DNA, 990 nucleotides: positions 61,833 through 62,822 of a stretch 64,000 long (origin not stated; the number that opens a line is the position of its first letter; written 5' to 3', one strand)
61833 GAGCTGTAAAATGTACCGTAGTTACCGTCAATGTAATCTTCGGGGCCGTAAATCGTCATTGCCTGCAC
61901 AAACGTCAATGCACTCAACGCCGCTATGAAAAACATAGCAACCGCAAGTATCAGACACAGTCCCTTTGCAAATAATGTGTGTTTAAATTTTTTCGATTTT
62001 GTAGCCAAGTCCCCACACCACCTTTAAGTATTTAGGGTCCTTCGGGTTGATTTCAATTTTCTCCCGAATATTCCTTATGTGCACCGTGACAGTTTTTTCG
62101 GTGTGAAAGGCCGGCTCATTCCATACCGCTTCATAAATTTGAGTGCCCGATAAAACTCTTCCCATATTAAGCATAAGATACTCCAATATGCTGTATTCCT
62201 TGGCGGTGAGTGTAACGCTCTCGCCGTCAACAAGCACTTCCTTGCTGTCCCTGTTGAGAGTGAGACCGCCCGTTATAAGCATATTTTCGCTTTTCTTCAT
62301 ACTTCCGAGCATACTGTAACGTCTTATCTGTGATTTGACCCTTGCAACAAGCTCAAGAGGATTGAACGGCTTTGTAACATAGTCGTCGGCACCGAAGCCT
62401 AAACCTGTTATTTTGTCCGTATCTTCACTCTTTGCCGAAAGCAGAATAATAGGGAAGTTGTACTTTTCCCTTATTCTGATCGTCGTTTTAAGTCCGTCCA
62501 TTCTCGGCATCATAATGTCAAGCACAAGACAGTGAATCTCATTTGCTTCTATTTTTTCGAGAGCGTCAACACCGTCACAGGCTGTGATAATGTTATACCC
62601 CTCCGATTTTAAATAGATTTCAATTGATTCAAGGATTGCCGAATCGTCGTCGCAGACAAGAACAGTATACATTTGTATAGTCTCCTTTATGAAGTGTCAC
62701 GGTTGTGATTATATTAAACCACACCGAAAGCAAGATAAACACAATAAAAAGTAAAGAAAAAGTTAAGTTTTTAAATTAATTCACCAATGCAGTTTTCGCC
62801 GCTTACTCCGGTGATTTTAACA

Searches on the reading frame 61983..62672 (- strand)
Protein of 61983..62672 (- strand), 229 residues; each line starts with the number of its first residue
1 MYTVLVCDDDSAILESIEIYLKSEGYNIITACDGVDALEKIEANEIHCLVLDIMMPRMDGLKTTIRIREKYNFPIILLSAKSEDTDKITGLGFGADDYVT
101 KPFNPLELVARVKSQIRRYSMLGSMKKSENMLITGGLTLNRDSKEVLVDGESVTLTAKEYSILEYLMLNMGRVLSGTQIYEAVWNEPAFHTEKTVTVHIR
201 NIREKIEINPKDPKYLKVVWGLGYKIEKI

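Call 39: find_encoding_contigs(protein=window:61983-62672:-, flank=10000, max_places=2)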
Protein window:61983-62672:- (229 aa): 5 contigs read that carry it; 2 places shown.
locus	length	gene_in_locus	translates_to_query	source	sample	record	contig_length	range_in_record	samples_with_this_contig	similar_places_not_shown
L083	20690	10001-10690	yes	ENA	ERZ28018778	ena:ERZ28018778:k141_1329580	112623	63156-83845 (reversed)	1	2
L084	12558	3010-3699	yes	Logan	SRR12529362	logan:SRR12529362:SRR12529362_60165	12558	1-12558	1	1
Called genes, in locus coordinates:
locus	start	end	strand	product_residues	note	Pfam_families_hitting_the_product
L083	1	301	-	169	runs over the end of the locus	PF02075:RuvC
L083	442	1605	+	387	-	PF13527:Acetyltransf_9, PF00583:Acetyltransf_1 (faint)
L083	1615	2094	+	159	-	PF04299:FMN_bind_2 (weak), PF01243:PNPOx_N, PF12900:Pyridox_ox_2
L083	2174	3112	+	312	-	PF00135:COesterase (faint), PF20434:BD-FAE, PF07859:Abhydrolase_3, PF00326:Peptidase_S9 (faint)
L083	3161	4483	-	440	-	PF00009:GTP_EFTU, PF01926:MMR_HSR1, PF02421:FeoB_N, PF00009:GTP_EFTU, PF01926:MMR_HSR1, PF02421:FeoB_N, PF04548:AIG1 (weak), PF14714:KH_dom-like, +6 more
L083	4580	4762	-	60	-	PF01783:Ribosomal_L32p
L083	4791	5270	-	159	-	PF02620:YceD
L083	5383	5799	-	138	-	-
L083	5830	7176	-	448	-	PF00342:PGI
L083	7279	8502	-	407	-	PF00768:Peptidase_S11, PF13354:Beta-lactamase2, PF07943:PBP5_C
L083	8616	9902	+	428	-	PF00919:UPF0004, PF04055:Radical_SAM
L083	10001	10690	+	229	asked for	PF00072:Response_reg, PF00486:Trans_reg_C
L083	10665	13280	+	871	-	PF00512:HisKA, PF02518:HATPase_c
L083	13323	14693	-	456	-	PF01225:Mur_ligase, PF08245:Mur_ligase_M, PF02875:Mur_ligase_C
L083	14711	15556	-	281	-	PF02811:PHP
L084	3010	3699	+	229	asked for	PF00072:Response_reg, PF00486:Trans_reg_C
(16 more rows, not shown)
